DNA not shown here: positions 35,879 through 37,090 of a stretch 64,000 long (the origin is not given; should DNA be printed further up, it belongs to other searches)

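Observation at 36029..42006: ssnA-ygfK appears to continue into a nucleotidyltransferase and a lactate/malate-dehydrogenase-family gene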

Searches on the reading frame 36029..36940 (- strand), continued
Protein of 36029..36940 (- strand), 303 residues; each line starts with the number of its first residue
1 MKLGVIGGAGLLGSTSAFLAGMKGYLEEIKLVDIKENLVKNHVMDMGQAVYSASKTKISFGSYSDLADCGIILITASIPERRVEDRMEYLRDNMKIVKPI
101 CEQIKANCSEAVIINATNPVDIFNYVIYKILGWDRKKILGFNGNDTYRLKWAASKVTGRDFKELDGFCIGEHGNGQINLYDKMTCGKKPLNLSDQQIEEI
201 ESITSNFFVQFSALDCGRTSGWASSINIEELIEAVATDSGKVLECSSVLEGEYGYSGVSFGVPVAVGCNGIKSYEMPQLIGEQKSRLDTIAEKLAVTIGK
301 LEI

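Call 43: search_solved_structures(query=window:36029-36940:-, max_evalue=1e-10, show_alignments=3)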
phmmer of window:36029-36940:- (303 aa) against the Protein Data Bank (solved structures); distinct sequences matched with E-value up to 1e-10: 133 (the best 60 are shown).
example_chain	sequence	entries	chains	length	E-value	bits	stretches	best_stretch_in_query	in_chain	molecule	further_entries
4bgu_A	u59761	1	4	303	5.4e-39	137.5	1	2-295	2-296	MALATE DEHYDROGENASE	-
30ks_A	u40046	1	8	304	7.4e-38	133.8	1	2-297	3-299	Malate dehydrogenase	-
3tl2_A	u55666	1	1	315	8.4e-38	133.6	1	3-294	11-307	Malate dehydrogenase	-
2x0r_A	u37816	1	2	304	7e-37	130.6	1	2-296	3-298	MALATE DEHYDROGENASE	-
1o6z_A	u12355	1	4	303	7.1e-37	130.6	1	2-296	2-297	MALATE DEHYDROGENASE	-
2hlp_A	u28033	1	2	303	1.6e-36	129.4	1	2-296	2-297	MALATE DEHYDROGENASE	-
2j5k_A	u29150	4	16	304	2.2e-36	128.9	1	2-296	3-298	MALATE DEHYDROGENASE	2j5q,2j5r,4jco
1d3a_A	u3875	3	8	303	2.3e-36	128.9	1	2-296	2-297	HALOPHILIC MALATE DEHYDROGENASE | MALATE DEHYDROGENASE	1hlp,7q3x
7f8d_A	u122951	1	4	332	2e-35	125.8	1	2-293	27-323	Malate dehydrogenase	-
7by8_A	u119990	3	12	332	5.2e-35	124.4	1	2-293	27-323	Malate dehydrogenase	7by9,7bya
7x1l_A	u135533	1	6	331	6e-35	124.2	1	2-292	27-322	Malate dehydrogenase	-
1ez4_A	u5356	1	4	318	9.2e-35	123.6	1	5-291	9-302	LACTATE DEHYDROGENASE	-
2d4a_B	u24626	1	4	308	1.9e-34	122.6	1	6-292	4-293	Malate dehydrogenase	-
9jlo_A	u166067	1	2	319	8.2e-34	120.5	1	5-290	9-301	L-lactate dehydrogenase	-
3zh2_A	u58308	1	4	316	7.9e-33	117.3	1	5-292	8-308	L-LACTATE DEHYDROGENASE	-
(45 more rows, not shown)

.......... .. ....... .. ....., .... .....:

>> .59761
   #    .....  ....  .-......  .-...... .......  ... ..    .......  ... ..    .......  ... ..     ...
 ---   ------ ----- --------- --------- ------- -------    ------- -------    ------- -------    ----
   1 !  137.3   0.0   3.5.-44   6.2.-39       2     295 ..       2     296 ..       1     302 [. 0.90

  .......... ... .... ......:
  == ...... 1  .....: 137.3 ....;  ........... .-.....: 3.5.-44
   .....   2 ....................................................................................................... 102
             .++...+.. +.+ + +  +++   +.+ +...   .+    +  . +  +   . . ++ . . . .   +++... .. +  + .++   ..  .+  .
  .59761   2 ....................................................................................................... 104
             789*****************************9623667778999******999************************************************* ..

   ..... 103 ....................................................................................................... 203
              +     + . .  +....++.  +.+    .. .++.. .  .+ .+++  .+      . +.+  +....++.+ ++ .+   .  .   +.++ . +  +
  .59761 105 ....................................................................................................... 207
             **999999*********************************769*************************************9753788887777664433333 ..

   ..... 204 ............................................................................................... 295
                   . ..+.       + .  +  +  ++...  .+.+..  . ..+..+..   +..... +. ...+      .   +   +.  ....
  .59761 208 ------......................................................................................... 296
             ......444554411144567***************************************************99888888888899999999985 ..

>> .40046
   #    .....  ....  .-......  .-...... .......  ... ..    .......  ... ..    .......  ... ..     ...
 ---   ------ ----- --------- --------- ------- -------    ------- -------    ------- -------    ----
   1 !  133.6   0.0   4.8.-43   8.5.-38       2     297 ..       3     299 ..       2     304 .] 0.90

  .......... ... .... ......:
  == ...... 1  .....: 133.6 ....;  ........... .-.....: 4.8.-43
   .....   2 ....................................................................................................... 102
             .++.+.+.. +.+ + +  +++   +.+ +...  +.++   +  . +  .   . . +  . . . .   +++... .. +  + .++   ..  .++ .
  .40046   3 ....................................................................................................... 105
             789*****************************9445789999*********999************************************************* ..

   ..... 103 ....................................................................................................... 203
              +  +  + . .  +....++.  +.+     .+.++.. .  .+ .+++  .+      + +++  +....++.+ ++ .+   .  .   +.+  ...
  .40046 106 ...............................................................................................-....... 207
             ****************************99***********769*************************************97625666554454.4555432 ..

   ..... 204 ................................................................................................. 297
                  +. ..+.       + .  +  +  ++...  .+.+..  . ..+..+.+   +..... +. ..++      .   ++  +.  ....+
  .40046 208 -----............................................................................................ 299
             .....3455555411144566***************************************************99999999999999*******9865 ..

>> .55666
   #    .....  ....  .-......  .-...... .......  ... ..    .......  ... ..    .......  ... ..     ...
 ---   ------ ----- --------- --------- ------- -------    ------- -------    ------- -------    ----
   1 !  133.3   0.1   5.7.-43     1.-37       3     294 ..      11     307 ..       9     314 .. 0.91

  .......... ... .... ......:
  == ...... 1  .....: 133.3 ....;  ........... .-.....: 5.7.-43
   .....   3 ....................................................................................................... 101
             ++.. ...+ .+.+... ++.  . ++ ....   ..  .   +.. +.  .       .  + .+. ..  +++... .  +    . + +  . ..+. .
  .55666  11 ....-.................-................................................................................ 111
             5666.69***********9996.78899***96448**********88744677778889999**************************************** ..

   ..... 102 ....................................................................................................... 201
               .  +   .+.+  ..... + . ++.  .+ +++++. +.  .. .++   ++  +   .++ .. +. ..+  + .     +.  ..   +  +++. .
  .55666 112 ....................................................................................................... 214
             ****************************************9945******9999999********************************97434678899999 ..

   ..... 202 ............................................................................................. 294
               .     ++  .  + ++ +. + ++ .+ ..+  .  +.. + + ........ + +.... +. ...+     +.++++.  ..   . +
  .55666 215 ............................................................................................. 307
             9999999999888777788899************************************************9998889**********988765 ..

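Call 44: list_cluster_members(proteins=[window:36029-36940:-, window:36956-37597:-, window:37655-40606:-, P0153, P0137, P0124])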
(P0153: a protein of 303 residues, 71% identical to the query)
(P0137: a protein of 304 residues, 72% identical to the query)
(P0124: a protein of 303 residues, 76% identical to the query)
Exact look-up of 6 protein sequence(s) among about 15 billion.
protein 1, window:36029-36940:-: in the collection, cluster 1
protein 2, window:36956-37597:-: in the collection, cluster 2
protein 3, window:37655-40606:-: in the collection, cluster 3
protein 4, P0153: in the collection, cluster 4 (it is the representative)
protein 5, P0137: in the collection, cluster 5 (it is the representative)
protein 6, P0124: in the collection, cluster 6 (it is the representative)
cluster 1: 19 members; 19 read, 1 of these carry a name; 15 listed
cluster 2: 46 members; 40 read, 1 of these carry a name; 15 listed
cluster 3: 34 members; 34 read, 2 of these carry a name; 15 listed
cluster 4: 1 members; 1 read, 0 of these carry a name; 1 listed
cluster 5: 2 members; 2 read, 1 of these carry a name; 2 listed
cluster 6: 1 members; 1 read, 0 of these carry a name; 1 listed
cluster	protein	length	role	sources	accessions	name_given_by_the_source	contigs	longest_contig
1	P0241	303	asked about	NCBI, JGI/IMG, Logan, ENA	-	-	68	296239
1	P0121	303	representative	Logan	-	-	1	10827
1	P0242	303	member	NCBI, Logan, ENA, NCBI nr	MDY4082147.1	MAG: hypothetical protein SOY97_11055 [Candidatus Metalachnospira sp.] | hypothetical protein [Candidatus Metalachnospira sp.]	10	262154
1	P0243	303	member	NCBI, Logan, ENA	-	-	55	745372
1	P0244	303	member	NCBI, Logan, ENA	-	-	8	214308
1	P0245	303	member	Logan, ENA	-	-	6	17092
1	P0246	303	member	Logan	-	-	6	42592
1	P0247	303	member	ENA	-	-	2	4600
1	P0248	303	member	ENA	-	-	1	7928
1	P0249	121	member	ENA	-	-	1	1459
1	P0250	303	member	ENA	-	-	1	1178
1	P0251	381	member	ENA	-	-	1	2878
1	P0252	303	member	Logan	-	-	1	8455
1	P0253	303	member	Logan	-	-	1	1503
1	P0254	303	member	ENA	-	-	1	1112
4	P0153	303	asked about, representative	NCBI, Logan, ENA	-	-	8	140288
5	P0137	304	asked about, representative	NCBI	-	-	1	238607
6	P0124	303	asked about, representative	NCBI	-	-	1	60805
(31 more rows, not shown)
